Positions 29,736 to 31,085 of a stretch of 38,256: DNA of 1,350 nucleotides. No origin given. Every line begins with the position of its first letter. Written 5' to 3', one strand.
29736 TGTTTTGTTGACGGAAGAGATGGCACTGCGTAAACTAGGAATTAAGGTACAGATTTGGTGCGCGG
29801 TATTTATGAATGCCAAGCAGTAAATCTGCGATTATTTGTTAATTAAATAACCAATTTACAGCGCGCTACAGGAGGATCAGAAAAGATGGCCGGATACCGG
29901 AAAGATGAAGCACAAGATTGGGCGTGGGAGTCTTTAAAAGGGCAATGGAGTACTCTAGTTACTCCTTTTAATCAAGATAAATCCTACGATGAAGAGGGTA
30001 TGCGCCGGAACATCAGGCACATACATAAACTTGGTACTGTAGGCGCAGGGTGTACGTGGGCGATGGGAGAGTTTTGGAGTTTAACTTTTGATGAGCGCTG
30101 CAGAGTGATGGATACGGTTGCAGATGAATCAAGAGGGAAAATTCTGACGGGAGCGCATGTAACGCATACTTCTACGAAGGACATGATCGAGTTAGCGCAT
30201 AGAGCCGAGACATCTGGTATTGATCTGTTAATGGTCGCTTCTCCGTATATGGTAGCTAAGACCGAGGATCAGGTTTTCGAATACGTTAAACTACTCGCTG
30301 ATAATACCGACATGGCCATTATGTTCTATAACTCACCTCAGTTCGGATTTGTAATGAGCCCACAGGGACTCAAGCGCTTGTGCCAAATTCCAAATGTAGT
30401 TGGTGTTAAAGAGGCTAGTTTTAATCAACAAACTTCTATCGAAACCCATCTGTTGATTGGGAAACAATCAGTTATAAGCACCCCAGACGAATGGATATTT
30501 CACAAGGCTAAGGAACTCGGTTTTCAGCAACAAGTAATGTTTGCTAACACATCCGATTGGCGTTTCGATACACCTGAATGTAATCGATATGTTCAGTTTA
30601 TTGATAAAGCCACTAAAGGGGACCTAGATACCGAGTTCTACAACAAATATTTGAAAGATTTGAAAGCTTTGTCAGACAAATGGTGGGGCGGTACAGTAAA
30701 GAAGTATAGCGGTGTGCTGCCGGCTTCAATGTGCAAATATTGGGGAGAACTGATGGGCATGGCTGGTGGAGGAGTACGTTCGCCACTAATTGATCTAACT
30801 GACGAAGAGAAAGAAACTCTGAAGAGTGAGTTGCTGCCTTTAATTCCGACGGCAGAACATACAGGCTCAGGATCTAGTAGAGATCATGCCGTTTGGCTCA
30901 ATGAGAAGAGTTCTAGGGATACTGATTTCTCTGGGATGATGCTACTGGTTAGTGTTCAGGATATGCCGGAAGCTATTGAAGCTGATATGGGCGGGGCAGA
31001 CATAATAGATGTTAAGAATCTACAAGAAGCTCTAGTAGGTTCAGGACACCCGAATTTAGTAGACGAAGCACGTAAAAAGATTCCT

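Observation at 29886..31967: Monocistronic 693-aa fusion of a DapA-like aldolase, an MfnB-like furan synthase and a TusA-like domain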

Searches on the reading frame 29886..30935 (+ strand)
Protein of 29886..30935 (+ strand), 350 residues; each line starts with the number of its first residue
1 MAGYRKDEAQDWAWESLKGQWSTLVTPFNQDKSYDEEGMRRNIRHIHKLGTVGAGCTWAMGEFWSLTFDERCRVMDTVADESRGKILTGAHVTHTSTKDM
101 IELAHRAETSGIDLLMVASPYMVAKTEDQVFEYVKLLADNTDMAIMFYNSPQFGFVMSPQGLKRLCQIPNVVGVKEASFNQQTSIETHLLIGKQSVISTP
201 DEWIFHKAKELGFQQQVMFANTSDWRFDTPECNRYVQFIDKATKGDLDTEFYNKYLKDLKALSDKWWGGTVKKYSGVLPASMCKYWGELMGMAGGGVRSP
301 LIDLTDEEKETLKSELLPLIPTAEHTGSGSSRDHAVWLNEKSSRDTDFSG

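Call 17: search_solved_structures(query=window:29886-30935:+, max_evalue=0.001, show_alignments=3)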
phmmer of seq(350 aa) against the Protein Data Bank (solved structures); distinct sequences matched with E-value up to 0.001: 126 (the best 60 are shown).
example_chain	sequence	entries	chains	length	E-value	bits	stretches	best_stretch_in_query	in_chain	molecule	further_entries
3flu_A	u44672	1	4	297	2e-18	69.7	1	16-187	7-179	Dihydrodipicolinate synthase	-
6xgs_A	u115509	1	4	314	4.3e-18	68.6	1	15-196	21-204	4-hydroxy-tetrahydrodipicolinate synthase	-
3qze_A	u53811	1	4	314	1.2e-17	67.1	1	17-203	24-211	Dihydrodipicolinate synthase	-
6p90_A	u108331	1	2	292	1.4e-17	66.9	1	18-203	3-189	4-hydroxy-tetrahydrodipicolinate synthase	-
3noe_A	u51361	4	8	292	2.9e-17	65.9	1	18-203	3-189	Dihydrodipicolinate synthase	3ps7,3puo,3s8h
3si9_A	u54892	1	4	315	4.2e-17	65.3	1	15-197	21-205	Dihydrodipicolinate synthase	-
3pud_A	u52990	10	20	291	1.5e-16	63.5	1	18-204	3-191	Dihydrodipicolinate synthase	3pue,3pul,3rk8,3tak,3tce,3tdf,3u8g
6mqh_A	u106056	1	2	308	2e-16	63.1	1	17-182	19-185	4-hydroxy-tetrahydrodipicolinate synthase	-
2yxg_A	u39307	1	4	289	2.6e-16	62.7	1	17-205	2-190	Dihydrodipicolinate synthase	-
4nq1_A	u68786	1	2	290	9e-16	60.9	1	19-192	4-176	4-hydroxy-tetrahydrodipicolinate synthase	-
2rfg_A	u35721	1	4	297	9.2e-16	60.9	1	18-195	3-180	Dihydrodipicolinate synthase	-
3hij_A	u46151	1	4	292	1.1e-15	60.7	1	23-186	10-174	Dihydrodipicolinate synthase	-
1xky_A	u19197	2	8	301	1.2e-15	60.5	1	23-186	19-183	dihydrodipicolinate synthase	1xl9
4i7u_A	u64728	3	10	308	1.9e-15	59.9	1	16-195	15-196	Dihydrodipicolinate synthase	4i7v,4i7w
7jz7_A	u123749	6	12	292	3.1e-15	59.2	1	22-197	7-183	4-hydroxy-tetrahydrodipicolinate synthase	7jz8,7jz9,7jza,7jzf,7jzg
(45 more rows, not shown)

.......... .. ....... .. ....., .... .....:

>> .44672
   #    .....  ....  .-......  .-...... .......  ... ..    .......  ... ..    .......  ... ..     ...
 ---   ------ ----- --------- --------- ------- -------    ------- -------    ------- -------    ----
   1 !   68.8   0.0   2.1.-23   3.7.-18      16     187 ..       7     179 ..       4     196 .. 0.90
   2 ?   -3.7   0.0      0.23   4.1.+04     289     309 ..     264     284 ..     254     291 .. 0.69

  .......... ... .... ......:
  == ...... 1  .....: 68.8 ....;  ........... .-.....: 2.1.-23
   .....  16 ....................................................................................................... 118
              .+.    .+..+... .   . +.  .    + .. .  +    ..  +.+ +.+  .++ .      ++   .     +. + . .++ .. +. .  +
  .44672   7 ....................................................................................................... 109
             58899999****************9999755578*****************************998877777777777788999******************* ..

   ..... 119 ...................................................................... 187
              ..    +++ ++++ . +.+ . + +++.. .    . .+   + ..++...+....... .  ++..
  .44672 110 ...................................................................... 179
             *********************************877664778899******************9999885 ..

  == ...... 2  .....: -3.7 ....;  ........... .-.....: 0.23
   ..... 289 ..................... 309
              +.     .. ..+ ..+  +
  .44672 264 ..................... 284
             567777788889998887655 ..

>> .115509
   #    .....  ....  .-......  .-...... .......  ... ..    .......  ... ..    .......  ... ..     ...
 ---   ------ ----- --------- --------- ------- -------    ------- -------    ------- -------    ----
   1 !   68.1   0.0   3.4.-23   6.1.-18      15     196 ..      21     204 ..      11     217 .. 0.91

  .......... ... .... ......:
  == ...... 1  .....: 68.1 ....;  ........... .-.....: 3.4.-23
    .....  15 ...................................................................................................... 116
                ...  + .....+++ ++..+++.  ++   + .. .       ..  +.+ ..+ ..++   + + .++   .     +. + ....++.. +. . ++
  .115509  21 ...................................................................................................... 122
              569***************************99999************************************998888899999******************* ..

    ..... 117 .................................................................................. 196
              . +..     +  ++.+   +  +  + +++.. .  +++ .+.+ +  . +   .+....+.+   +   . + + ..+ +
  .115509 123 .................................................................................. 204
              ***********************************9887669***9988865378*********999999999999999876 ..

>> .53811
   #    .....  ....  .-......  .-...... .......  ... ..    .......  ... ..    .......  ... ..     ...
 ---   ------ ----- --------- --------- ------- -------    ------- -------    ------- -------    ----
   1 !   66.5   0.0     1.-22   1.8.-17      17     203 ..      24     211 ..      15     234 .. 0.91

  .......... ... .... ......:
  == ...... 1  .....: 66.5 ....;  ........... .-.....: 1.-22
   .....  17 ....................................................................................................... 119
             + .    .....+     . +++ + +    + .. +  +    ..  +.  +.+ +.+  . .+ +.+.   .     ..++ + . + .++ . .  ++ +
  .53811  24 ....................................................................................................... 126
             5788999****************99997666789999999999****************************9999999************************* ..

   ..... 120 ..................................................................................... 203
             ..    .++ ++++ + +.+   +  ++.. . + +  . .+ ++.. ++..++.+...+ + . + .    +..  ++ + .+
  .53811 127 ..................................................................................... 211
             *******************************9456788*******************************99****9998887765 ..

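Call 58: search_solved_structures(query=A3, max_evalue=0.00001, show_alignments=2)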
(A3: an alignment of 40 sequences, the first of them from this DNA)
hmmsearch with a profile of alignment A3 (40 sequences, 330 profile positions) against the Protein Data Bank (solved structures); distinct sequences matched with E-value up to 0.00001: 147 (the best 60 are shown).
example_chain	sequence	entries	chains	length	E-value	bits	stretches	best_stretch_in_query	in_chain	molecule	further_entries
2yxg_A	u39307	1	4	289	2.1e-55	191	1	16-321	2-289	Dihydrodipicolinate synthase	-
3flu_A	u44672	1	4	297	1.6e-54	188.1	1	15-319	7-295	Dihydrodipicolinate synthase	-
3si9_A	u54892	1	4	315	9.5e-53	182.2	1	15-322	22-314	Dihydrodipicolinate synthase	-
3hij_A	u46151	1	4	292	3.3e-52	180.5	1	19-318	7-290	Dihydrodipicolinate synthase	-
1xky_A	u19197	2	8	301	3.3e-52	180.4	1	19-318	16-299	dihydrodipicolinate synthase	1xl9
6xgs_A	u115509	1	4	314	4.1e-52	180.1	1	15-321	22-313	4-hydroxy-tetrahydrodipicolinate synthase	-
2ehh_A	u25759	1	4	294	1.5e-51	178.3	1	16-320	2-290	Dihydrodipicolinate synthase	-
3qze_A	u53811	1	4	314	4.5e-50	173.4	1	16-321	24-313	Dihydrodipicolinate synthase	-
6p90_A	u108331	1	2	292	8.1e-50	172.6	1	17-321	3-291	4-hydroxy-tetrahydrodipicolinate synthase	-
3pud_A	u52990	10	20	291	9.1e-50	172.4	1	16-320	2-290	Dihydrodipicolinate synthase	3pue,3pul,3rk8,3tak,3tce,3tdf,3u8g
3noe_A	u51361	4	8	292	1.3e-49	171.9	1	17-321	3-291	Dihydrodipicolinate synthase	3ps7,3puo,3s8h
2v8z_A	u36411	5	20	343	2.4e-49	171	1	16-321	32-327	YAGE | Probable 2-keto-3-deoxy-galactonate aldolase YagE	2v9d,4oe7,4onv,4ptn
3n2x_A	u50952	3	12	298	3.3e-49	170.6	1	16-320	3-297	Uncharacterized protein yagE | YagE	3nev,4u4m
1o5k_A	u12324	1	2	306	4.5e-49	170.1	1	14-321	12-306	4-hydroxy-tetrahydrodipicolinate synthase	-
6mqh_A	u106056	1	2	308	5.2e-49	169.9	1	15-321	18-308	4-hydroxy-tetrahydrodipicolinate synthase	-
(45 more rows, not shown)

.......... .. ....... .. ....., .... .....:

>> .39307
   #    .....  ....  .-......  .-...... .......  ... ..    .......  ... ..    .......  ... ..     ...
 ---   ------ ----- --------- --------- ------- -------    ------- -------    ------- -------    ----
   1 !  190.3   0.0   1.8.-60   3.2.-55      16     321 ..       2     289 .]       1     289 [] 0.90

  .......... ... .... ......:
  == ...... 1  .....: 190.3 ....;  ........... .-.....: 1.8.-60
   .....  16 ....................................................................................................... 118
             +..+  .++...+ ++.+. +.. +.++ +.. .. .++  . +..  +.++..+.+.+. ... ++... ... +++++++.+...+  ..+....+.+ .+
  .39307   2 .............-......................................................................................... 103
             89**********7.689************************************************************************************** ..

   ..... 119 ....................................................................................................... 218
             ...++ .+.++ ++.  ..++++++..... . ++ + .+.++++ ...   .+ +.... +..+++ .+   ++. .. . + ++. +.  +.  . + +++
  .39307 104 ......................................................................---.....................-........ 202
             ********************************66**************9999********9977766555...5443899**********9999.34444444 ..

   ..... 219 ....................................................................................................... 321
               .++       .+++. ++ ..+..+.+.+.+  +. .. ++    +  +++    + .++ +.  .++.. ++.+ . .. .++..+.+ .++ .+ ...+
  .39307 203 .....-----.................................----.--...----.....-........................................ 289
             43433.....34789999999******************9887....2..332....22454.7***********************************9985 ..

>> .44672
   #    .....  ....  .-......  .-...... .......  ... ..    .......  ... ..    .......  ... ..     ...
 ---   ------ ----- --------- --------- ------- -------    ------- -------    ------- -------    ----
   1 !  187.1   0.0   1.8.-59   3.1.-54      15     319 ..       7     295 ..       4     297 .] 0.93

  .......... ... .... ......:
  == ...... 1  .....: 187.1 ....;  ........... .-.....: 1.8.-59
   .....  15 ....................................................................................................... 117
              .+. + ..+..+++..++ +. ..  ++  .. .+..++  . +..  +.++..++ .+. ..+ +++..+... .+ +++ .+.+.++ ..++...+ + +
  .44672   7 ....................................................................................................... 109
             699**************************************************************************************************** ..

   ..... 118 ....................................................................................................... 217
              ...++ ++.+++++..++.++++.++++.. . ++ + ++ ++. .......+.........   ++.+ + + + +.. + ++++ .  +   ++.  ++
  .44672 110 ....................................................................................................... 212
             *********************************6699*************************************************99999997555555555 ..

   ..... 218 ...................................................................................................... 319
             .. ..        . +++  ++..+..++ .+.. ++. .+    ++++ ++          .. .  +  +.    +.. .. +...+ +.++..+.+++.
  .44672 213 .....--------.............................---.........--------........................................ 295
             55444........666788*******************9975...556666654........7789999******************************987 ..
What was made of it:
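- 29886..30860 (+): Module 1 (aa 1-325): DHDPS/NAL-superfamily TIM barrel. Schiff-base Lys175 (codon 30408-30410), Tyr148, and the invariant motif W58-x-M60-G-E-F-W64. Lacks DapA Thr44/Thr45, Tyr107 and Arg138. PDB profile search E 2e-55 (call 58).
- On DHDPS/NAL superfamily (PF00701): PDB profile search E 2e-55 over the full length (call 58).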

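Call 66: predict_structure(alignment_id=A3)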
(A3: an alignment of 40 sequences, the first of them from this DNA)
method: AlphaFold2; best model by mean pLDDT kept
length: 330 residues; sequences in the alignment: 40
mean_pLDDT: 95.4   pTM: 0.92
mean pLDDT of the five models: 95.4, 95.2, 94.9, 94.3, 94.2
residues with pLDDT >= 90: 305; 70-90: 17; 50-70: 7; < 50: 1
segments of 3 or more residues with pLDDT < 50: none
pLDDT, mean of each block of 10 residues (from residue 1): 87 97 98 98 98 96 96 99 96 96 98 97 89 98 98 95 98 97 98 95 97 96 97 98 97 98 97 91 98 95 97 98 69
secondary structure, 60 per line:
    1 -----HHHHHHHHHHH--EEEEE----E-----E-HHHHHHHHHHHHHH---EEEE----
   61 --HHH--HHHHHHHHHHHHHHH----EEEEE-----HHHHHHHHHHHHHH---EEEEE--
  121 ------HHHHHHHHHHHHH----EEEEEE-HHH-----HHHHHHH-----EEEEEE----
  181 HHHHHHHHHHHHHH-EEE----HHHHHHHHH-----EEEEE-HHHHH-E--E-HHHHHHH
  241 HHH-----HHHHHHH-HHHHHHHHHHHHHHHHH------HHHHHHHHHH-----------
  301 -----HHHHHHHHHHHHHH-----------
elements in order: H6-16 E19-23 H36-49 E53-56 H68-82 E87-91 H97-110 E114-118 H127-139 E144-149 H159-165 E171-176 H181-194 E196-198 H203-211 E217-221 H223-227 H234-243 H249-255 H257-273 H280-289 H306-319
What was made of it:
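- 29886..30860 (+): AlphaFold pLDDT 95 (call 66).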

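Call 70: fold_search(model_id=the predicted structure, library=pdb)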
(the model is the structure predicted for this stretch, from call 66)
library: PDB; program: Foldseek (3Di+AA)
matches with E <= 10: 1926; with E <= 0.001: 766
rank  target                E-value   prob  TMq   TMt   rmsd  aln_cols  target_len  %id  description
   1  3flu_C                1.9e-20  1.00  0.76  0.85   3.1       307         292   25  Crystal structure of dihydrodipicolinate synthase from the pathogen Neisseria meningitidis (released 2009-06-23)
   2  3flu_B                3.4e-20  1.00  0.76  0.86   3.0       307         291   25  Crystal structure of dihydrodipicolinate synthase from the pathogen Neisseria meningitidis (released 2009-06-23)
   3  3flu_D                4.1e-20  1.00  0.76  0.85   3.1       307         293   25  Crystal structure of dihydrodipicolinate synthase from the pathogen Neisseria meningitidis (released 2009-06-23)
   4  3si9_B                9.1e-20  1.00  0.77  0.87   2.8       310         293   23  Crystal structure of Dihydrodipicolinate Synthase from Bartonella Henselae (released 2011-06-29)
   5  3si9_A                9.1e-20  1.00  0.77  0.86   3.1       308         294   23  Crystal structure of Dihydrodipicolinate Synthase from Bartonella Henselae (released 2011-06-29)
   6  3flu_A                1.9e-19  1.00  0.76  0.85   3.1       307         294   25  Crystal structure of dihydrodipicolinate synthase from the pathogen Neisseria meningitidis (released 2009-06-23)
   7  2yxg_B                8.1e-19  1.00  0.77  0.87   2.9       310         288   24  Crystal structure of Dihyrodipicolinate Synthase (dapA) (released 2007-10-30)
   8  6p90_A                8.1e-19  1.00  0.75  0.85   3.1       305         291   22  Crystal structure of PaDHDPS2-H56Q mutant (released 2019-08-07)
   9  2rfg_B                9.6e-19  1.00  0.78  0.86   2.9       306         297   20  Crystal structure of dihydrodipicolinate synthase from Hahella chejuensis at 1.5A resolution (released 2007-10-23)
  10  3den_A                1.1e-18  1.00  0.74  0.83   3.7       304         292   21  Structure of E. coli DHDPS mutant Y107W (released 2008-11-25)
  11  4icn_A                1.4e-18  1.00  0.77  0.84   3.4       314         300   20  Dihydrodipicolinate synthase from shewanella benthica (released 2013-12-11)
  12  3qze_A                1.4e-18  1.00  0.74  0.83   3.2       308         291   22  Crystal Structure of DapA (PA1010) at 1.6 A resolution (released 2012-01-25)
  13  6xgs_A                1.6e-18  1.00  0.77  0.86   2.9       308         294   23  Crystal Structure of Dihydrodipicolinate synthase (DHDPS) from Brucella suis 1330 (released 2020-07-08)
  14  2rfg_A                3.6e-18  1.00  0.77  0.87   2.9       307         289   21  Crystal structure of dihydrodipicolinate synthase from Hahella chejuensis at 1.5A resolution (released 2007-10-23)
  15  2a6l_A                3.6e-18  1.00  0.77  0.86   2.9       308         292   22  Dihydrodipicolinate synthase (E. coli)- mutant R138H (released 2005-10-18)
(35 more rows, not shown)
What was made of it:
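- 29886..30860 (+): Foldseek TM 0.77/0.86 to DHDPS and NAL structures (call 70).
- On DHDPS/NAL superfamily (PF00701): Foldseek TM 0.77/0.86 (call 70).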
